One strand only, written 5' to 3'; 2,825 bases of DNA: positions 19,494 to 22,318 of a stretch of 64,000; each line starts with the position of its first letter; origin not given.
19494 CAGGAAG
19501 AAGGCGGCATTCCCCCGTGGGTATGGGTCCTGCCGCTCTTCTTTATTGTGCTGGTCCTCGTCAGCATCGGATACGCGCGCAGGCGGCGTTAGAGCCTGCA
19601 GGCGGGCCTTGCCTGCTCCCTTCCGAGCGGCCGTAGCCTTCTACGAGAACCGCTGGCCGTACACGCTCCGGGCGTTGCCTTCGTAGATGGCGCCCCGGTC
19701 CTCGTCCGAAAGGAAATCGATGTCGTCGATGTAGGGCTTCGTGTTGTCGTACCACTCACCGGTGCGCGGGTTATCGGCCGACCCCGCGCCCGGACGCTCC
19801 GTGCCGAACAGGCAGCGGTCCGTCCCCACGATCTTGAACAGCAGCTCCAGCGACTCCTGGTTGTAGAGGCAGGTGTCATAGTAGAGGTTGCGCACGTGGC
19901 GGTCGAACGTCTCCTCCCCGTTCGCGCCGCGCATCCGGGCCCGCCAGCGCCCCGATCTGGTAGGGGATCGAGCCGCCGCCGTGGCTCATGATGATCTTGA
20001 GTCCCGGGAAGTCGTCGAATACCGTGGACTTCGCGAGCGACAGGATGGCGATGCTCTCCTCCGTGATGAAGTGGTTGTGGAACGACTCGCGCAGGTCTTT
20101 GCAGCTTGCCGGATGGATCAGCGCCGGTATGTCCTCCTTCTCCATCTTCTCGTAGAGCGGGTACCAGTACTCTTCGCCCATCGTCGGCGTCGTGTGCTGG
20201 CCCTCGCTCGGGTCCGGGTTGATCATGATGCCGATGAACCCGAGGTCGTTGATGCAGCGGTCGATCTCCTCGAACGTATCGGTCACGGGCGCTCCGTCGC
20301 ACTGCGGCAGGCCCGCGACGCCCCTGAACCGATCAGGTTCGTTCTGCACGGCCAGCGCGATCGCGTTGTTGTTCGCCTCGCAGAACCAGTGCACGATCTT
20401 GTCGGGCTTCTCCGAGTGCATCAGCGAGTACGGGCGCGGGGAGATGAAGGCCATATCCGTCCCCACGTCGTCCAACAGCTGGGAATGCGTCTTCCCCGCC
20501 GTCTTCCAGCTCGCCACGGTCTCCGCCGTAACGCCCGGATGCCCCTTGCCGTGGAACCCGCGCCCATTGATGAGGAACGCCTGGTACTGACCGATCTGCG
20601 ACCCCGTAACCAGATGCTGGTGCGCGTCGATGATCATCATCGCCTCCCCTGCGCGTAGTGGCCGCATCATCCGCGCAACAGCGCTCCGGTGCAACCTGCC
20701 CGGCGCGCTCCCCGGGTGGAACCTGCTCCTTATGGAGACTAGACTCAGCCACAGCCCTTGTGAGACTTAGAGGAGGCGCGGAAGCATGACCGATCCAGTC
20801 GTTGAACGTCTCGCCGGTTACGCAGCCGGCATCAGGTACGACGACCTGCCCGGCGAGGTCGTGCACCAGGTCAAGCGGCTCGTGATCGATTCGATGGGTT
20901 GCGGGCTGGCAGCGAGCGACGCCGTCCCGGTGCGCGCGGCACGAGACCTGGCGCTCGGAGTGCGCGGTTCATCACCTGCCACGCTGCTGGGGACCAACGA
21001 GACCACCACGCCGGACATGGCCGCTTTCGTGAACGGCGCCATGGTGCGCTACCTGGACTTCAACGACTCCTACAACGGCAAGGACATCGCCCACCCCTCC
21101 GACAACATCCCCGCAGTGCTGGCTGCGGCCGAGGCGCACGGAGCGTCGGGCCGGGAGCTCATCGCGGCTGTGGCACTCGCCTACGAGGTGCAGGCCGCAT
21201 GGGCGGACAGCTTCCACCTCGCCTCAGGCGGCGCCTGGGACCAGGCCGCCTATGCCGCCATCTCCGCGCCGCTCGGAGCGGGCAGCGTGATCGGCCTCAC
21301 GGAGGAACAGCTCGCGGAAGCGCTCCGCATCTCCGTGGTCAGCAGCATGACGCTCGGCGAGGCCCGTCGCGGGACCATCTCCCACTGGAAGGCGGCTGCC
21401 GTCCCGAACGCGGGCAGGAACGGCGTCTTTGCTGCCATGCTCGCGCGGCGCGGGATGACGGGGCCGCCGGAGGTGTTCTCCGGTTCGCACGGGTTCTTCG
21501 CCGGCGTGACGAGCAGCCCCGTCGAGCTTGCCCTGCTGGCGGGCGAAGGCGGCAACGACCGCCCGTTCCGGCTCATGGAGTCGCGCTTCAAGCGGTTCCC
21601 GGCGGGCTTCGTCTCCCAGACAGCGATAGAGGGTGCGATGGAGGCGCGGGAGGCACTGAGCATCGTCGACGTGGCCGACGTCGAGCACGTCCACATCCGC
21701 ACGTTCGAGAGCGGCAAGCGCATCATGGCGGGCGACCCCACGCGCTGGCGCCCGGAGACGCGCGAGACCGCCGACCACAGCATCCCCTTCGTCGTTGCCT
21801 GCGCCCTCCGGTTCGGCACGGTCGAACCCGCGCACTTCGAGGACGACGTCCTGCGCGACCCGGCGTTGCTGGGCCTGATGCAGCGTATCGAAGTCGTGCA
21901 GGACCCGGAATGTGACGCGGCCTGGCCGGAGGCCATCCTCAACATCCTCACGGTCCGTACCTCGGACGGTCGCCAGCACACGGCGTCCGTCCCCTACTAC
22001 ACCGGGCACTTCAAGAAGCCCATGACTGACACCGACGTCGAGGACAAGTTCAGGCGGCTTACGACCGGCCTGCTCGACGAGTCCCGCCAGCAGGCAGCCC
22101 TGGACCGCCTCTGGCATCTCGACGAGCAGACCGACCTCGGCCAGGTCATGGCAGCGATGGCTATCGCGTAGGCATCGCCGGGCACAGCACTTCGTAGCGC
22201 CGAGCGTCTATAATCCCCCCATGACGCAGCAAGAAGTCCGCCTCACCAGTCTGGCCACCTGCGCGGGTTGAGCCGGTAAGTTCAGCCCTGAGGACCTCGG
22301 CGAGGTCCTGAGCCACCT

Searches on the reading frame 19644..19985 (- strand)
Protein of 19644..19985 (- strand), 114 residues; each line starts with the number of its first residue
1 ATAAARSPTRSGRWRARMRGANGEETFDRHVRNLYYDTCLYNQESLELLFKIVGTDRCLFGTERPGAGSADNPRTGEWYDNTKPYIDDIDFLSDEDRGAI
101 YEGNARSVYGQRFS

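Call 32: search_protein_families(library=pfam, proteins=[window:19644-19985:-], max_evalue=0.001)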
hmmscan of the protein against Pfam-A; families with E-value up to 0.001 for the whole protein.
window:19644-19985:- (114 aa): 1 family
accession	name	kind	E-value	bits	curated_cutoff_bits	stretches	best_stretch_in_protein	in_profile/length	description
PF04909.20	Amidohydro_2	-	2.5e-14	54.2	26.4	1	27-110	215-288/289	Amidohydrolase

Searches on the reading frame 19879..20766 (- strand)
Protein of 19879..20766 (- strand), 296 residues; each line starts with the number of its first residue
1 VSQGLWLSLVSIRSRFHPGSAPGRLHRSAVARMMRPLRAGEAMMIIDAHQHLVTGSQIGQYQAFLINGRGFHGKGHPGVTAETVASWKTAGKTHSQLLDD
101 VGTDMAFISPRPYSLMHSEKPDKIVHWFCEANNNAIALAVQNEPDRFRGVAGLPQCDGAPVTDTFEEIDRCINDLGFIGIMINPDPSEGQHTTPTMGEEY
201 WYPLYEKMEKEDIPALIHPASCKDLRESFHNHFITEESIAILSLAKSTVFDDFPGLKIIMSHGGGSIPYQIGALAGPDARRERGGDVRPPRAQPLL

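Call 9: search_protein_families(library=ncbifam, proteins=[window:19879-20694:-], max_evalue=0.00001)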
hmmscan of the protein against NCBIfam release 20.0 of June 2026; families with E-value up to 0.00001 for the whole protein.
window:19879-20694:- (272 aa): 0 families

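Call 32: search_protein_families(library=pfam, proteins=[window:19879-20766:-], max_evalue=0.001)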
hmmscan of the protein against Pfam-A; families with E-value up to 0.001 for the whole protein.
window:19879-20766:- (296 aa): 1 family
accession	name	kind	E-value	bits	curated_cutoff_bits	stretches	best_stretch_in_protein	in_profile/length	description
PF04909.20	Amidohydro_2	-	1.3e-26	94.5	26.4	1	46-266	1-182/289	Amidohydrolase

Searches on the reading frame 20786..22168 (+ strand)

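Call 5: search_protein_families(library=ncbifam, proteins=[window:20786-22168:+], max_evalue=0.00001)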
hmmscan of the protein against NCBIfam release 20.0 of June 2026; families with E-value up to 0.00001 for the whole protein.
window:20786-22168:+ (461 aa): 3 families
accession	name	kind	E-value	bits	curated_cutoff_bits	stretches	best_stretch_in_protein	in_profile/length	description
NF042438.1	PrpD_hiGCgrampos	equivalog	8.4e-50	169.8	950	1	22-454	36-479/499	2-methylcitrate dehydratase PrpD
NF006943.0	PRK09425.1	equivalog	2e-40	139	575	1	3-440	13-458/480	bifunctional 2-methylcitrate dehydratase/aconitate hydratase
TIGR02330.1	prpD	equivalog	2.8e-36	125.3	458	1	25-437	21-443/468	2-methylcitrate dehydratase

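Call 6: search_protein_families(library=pfam, proteins=[window:20786-22168:+], max_evalue=0.00001)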
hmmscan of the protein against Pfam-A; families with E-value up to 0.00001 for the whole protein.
window:20786-22168:+ (461 aa): 2 families
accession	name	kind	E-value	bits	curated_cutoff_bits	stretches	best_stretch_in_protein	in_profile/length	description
PF03972.19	MmgE_PrpD_N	-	4.7e-71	239.3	32.1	1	7-244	1-238/244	MmgE/PrpD N-terminal domain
PF19305.4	MmgE_PrpD_C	-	3.8e-45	154.2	32.1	1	271-444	1-172/173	MmgE/PrpD C-terminal domain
